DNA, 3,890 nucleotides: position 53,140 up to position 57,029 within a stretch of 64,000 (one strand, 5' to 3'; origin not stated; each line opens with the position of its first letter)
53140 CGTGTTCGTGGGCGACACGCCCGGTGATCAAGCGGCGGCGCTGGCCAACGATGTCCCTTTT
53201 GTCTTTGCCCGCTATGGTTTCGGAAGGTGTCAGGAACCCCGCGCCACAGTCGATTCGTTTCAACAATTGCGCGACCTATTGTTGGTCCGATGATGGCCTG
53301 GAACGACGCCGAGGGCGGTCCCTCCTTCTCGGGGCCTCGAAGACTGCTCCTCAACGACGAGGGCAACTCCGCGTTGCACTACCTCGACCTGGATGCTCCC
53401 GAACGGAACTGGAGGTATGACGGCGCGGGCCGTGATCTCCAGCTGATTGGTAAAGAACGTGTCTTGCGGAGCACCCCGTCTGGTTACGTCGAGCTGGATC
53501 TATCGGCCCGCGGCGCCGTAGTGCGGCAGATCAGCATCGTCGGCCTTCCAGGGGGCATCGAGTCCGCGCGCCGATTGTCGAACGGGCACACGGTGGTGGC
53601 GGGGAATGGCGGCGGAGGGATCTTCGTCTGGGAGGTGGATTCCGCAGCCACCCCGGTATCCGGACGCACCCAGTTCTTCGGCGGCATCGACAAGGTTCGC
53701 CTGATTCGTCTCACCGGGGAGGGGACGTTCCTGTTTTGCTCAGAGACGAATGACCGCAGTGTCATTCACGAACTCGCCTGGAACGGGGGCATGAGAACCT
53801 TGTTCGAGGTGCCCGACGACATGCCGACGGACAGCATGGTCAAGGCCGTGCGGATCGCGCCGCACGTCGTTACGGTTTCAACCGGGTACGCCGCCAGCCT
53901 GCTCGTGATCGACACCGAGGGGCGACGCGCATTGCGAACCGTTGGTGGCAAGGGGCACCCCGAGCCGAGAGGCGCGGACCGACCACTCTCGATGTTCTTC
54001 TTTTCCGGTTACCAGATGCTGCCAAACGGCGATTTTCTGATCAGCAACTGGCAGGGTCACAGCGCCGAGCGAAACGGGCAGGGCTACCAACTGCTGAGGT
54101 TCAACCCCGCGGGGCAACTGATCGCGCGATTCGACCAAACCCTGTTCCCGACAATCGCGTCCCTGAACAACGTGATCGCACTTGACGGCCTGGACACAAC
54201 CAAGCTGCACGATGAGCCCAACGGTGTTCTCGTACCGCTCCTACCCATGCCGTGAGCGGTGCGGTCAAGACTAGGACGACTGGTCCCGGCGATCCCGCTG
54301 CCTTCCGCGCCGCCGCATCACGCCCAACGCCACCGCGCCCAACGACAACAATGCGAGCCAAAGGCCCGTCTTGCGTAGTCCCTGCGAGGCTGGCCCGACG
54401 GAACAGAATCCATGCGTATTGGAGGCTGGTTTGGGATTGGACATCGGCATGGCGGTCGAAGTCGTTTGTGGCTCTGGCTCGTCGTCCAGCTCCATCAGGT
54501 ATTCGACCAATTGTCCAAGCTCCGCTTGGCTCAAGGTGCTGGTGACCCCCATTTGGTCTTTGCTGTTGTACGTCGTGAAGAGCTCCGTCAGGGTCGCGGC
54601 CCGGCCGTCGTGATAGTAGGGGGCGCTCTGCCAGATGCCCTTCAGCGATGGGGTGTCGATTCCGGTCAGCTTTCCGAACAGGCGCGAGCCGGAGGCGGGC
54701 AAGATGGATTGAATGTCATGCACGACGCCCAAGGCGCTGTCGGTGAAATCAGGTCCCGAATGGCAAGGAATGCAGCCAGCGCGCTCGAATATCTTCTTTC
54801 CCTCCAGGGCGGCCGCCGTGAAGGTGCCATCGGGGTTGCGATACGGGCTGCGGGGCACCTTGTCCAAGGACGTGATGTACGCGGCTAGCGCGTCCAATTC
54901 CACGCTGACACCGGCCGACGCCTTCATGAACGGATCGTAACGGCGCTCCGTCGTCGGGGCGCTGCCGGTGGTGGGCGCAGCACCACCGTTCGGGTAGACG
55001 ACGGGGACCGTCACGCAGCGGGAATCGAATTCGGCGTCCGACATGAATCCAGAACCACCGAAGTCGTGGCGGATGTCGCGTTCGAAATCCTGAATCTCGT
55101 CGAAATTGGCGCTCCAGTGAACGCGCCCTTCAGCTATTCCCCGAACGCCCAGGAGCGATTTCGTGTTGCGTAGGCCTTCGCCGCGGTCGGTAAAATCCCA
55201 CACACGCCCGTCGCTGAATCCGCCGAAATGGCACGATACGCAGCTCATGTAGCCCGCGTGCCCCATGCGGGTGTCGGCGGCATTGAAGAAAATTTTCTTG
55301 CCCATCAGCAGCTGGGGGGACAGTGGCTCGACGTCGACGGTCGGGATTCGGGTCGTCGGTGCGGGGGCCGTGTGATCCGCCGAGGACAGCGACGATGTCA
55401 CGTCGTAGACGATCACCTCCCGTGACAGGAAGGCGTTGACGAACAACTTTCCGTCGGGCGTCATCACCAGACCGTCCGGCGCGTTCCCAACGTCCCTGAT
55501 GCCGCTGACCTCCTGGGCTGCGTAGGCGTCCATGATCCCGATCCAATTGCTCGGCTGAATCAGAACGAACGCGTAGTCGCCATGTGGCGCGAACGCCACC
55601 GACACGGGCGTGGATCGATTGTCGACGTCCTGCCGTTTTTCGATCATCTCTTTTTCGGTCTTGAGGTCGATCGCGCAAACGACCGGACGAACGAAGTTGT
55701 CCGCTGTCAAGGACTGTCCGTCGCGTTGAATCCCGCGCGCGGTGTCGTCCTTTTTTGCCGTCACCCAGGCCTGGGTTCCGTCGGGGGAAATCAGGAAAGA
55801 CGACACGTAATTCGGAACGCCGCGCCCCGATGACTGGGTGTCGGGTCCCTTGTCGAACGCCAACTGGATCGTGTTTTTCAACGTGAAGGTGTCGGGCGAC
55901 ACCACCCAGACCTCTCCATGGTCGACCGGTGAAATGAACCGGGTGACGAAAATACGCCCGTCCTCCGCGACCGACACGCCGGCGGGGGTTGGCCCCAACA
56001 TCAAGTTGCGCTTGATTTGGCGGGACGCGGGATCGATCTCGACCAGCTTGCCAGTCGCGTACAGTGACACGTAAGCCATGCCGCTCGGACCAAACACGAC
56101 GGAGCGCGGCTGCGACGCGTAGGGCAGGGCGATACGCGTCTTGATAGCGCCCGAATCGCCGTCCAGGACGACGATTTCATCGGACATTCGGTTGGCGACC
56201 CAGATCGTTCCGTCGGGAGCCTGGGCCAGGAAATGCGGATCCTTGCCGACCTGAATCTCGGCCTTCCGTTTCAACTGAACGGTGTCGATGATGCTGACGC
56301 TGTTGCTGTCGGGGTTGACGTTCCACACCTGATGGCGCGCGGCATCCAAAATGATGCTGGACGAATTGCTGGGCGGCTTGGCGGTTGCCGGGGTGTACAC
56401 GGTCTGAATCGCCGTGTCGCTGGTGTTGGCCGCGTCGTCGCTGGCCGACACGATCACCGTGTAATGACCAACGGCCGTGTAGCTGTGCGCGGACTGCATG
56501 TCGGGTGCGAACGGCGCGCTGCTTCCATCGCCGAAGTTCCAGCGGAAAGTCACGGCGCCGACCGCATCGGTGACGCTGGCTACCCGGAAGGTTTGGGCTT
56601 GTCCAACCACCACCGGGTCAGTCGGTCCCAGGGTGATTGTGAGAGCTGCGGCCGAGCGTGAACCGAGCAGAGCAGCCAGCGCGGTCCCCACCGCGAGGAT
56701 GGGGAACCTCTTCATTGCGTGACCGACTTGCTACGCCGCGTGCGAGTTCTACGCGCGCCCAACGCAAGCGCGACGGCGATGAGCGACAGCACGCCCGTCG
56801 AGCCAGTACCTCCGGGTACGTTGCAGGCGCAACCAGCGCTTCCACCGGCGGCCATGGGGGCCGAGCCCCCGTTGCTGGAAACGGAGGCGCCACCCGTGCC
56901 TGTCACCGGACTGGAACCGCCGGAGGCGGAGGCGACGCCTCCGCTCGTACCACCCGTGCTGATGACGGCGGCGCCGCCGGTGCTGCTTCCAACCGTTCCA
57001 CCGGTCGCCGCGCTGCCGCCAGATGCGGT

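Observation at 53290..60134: Cluster of four propeller-type proteins: two paralogues of an unassigned family flanking a PKD-propeller-di-haem peroxidase and an LVIVD protein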

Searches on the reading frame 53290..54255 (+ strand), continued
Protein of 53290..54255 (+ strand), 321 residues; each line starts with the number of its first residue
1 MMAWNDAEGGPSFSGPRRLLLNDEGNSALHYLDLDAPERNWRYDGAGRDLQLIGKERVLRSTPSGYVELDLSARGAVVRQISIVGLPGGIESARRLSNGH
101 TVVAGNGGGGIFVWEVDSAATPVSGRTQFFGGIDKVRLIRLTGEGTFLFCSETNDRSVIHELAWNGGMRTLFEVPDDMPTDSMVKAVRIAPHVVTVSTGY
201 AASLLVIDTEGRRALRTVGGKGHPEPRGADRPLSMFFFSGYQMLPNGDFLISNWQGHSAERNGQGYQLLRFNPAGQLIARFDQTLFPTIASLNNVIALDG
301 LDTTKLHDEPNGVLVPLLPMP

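Call 84: find_encoding_contigs(protein=P0305, flank=10000, max_places=2)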
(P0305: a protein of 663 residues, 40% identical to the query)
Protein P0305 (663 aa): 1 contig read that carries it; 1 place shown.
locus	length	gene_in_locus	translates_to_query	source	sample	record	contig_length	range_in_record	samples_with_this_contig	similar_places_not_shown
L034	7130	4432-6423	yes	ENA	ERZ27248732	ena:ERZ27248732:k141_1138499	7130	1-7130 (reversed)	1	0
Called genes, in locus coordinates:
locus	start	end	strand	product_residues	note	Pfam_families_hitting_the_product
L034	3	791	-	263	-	?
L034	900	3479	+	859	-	PF07715:Plug, PF00593:TonB_dep_Rec_b-barrel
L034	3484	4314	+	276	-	PF04962:KduI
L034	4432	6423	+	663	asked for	PF07470:Glyco_hydro_88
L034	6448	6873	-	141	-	PF02566:OsmC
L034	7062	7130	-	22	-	?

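Call 85: find_encoding_contigs(protein=P0290, flank=10000, max_places=2)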
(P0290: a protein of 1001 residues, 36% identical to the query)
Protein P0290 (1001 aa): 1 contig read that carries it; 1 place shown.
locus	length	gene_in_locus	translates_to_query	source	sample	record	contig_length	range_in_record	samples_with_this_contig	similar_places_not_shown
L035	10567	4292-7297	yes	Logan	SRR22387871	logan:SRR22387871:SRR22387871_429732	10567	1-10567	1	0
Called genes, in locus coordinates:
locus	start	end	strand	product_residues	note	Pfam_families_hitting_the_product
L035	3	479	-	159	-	?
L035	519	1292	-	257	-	PF01887:SAM_HAT_N, PF20257:SAM_HAT_C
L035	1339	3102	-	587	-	PF13620:CarboxypepD_reg (faint), PF10102:DUF2341, PF13385:Laminin_G_3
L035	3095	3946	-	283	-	PF14394:DUF4423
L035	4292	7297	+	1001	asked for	PF13205:Big_5, PF00754:F5_F8_type_C, PF22633:F5_F8_type_C_2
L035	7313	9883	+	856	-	-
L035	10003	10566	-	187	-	?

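Call 104: search_solved_structures(query=A1, max_evalue=1)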
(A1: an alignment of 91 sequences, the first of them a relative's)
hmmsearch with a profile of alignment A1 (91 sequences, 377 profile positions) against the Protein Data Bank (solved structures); distinct sequences matched with E-value up to 1: 253 (the best 60 are shown).
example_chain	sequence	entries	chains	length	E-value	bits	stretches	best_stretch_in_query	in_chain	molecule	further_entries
3no2_A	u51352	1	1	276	8.8e-31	110.2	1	26-285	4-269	uncharacterized protein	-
2ymu_A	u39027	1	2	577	4.5e-26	94.8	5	85-220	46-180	WD-40 REPEAT PROTEIN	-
6r60_A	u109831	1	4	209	3.7e-13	52.2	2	85-220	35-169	WD-40 repeat protein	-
7bie_A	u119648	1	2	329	1.2e-10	44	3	85-221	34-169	nvWRAP-T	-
7bif_A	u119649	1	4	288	6.4e-10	41.6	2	85-221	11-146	v22WRAP-T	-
7bid_A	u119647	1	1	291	7.2e-10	41.4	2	85-221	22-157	v31WRAP-T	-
7big_A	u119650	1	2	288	1.1e-09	40.8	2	85-221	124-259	v13WRAP-T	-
6r5y_A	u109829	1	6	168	9.7e-08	34.4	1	85-218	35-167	WD-40 repeat protein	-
6d69_A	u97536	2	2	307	6.4e-07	31.7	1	190-252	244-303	NHL Repeat Region of D. melanogaster Thin | Thin, isoform D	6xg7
5o9z_L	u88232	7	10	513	2.7e-06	29.6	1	79-217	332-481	WD40 repeat-containing protein SMU1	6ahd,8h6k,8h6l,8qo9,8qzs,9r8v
6q8f_A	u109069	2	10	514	2.7e-06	29.6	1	79-217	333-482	WD40 repeat-containing protein SMU1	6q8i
9h2q_B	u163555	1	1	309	2.8e-06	29.6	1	96-221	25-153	Autophagy-related protein 16-1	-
8qbn_7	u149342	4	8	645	9.9e-06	27.8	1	96-218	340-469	WD repeat-containing protein 26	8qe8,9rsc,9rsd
9mzg_B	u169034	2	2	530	1.1e-05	27.6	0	67-210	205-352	Guanine nucleotide-binding protein G(I)/G(S)/G(T) subunit beta-1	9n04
6r5z_A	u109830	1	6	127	1.7e-05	27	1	96-218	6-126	9-bladed beta-propeller formed by three 3-bladed fragments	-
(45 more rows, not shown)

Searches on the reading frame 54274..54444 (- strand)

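Call 102: search_protein_families(library=ncbifam, proteins=[window:54274-54444:-], max_evalue=10)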
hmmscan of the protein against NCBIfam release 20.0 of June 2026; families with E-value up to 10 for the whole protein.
seq(57 aa): 4 families
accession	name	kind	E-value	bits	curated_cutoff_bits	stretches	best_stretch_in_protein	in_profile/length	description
TIGR03901.2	MYXO-CTERM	domain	0.0021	18.4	20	1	14-46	6-33/34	MYXO-CTERM sorting domain-containing protein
NF053845.1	CoaP_CTERM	equivalog_domain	0.021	14.5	35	1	27-49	10-32/35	choice-of-anchor protein CoaP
TIGR02661.1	MauD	equivalog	0.048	13.1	188.6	1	28-52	9-33/189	methylamine dehydrogenase accessory protein MauD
TIGR04174.1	IPTL_CTERM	subfamily_domain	1.2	9.5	20.5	1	30-48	9-27/27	IPTL-CTERM sorting domain-containing protein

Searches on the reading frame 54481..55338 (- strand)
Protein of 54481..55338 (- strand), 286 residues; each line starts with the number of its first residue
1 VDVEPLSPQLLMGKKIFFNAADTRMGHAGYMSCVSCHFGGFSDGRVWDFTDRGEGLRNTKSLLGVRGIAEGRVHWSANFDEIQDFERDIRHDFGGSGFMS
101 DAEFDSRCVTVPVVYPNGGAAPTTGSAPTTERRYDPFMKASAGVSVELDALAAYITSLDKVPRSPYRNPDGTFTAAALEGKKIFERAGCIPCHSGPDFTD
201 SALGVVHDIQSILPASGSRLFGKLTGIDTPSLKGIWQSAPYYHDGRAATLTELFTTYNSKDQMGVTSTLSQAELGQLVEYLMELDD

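Call 103: search_solved_structures(query=window:54481-55338:-, max_evalue=0.001, show_alignments=4)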
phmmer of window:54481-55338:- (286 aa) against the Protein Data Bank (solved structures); distinct sequences matched with E-value up to 0.001: 13.
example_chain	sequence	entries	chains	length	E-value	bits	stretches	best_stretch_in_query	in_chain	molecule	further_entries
5c2v_C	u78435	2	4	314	7.7e-25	91.1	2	213-283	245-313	HYDRAZINE SYNTHASE GAMMA SUBUNIT | Hypothetical (Di heme) protein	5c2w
1iqc_A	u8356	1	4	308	3.9e-11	46.2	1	174-281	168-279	di-heme peroxidase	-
3o5c_A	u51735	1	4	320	1.3e-10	44.5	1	125-282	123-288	Cytochrome c551 peroxidase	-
1zzh_A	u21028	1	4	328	5.5e-07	32.6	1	166-281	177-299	cytochrome c peroxidase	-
1eb7_A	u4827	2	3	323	6.7e-06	29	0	9-254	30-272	CYTOCHROME C551 PEROXIDASE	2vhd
6e1c_A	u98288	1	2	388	6.7e-06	29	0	228-259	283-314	Di-heme enzyme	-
2c1u_A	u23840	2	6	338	5.7e-05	25.9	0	169-273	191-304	DI-HAEM CYTOCHROME C PEROXIDASE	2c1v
3hq6_A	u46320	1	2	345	0.00013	24.8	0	177-266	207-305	Cytochrome c551 peroxidase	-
3hq8_A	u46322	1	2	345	0.00013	24.7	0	177-266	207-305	Cytochrome c551 peroxidase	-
3hq9_A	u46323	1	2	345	0.00013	24.7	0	177-266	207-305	Cytochrome c551 peroxidase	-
3hq7_A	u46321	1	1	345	0.00042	23.1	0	177-266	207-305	Cytochrome c551 peroxidase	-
4aao_A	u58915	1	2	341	0.00063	22.5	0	172-281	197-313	CYTOCHROME C551 PEROXIDASE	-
4aal_A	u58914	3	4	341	0.00076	22.2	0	172-281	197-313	CYTOCHROME C551 PEROXIDASE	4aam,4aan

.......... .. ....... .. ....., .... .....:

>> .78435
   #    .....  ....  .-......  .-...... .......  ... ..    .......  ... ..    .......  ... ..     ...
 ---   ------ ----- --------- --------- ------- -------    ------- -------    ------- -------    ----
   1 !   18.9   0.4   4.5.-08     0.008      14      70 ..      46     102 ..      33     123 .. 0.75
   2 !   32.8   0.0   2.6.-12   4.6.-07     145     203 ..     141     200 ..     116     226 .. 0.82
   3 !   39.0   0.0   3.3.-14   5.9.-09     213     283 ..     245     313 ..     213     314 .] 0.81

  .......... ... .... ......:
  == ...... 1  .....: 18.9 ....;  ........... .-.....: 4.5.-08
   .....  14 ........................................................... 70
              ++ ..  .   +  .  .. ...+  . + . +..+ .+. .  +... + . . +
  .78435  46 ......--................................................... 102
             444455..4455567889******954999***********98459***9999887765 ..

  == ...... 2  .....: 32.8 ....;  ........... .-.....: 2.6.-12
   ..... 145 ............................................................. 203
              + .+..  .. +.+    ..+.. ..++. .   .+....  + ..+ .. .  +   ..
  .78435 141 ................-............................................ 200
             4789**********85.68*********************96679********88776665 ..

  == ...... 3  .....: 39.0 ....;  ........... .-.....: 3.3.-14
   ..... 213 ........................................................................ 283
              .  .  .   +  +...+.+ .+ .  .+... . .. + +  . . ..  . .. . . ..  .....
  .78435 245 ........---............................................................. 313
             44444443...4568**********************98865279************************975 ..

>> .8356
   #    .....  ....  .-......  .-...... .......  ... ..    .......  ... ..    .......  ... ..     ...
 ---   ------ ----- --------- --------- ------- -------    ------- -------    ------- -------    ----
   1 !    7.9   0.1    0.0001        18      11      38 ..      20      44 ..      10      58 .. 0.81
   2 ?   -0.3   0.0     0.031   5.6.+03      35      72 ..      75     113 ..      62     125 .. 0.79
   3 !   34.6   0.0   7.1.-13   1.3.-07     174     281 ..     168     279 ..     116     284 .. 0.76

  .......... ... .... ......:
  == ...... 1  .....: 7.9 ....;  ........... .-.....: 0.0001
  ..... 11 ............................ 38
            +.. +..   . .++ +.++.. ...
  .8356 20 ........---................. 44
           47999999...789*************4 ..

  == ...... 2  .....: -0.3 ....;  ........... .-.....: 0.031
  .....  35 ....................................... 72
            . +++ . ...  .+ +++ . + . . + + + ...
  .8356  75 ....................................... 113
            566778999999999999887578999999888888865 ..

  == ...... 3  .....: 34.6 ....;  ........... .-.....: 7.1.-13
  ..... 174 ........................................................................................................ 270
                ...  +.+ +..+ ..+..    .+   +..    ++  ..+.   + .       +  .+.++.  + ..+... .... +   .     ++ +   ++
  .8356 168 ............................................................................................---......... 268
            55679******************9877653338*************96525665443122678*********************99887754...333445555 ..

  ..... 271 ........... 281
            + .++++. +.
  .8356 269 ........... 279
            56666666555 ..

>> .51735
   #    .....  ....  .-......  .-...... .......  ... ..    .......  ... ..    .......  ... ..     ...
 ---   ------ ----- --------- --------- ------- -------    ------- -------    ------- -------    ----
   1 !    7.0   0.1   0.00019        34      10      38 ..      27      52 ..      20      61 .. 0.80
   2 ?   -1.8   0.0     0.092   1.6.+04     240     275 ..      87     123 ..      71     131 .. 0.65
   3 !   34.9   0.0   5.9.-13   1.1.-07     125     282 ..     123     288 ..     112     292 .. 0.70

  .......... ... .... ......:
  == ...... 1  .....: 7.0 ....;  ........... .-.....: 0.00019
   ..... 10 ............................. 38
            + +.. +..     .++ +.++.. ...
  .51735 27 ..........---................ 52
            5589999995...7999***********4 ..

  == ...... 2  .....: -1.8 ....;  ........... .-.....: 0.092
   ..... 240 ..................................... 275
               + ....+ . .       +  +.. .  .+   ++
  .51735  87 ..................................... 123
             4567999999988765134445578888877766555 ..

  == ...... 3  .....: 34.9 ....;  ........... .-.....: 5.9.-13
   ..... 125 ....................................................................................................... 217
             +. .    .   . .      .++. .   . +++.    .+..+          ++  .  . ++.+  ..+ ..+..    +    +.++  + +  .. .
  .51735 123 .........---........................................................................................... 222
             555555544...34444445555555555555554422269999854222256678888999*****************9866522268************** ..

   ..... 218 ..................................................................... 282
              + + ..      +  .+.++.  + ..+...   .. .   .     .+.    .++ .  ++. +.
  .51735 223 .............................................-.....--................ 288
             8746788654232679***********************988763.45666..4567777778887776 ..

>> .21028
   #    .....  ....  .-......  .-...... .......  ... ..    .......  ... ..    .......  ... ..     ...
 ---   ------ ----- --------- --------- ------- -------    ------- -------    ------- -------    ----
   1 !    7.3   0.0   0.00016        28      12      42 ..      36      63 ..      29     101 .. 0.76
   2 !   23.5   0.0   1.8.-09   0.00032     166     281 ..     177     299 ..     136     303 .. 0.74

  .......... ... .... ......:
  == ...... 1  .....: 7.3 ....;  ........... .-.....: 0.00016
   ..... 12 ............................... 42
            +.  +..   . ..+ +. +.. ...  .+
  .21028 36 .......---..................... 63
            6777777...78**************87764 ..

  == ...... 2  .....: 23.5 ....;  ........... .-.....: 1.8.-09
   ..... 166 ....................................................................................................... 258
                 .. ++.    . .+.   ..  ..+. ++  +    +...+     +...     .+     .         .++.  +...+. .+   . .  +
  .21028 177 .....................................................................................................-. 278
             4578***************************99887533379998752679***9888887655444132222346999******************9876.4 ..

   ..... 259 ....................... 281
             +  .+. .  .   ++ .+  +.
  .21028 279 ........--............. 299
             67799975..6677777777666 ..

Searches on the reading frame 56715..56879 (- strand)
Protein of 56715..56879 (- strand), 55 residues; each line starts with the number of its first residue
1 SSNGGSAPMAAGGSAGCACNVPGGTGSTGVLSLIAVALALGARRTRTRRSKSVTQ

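Call 102: search_protein_families(library=ncbifam, proteins=[window:56715-56879:-], max_evalue=10)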
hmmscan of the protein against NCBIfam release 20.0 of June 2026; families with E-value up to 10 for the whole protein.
seq(55 aa): 3 families
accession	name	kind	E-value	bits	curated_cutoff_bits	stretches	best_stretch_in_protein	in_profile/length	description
TIGR03901.2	MYXO-CTERM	domain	0.0016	18.8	20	1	15-46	2-33/34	MYXO-CTERM sorting domain-containing protein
NF002920.0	PRK03537.2-1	equivalog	0.02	14.1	470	1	4-54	262-312/314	molybdate ABC transporter substrate-binding protein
TIGR03501.1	GlyGly_CTERM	domain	0.21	12.4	15.5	1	26-44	3-21/22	GlyGly-CTERM sorting domain-containing protein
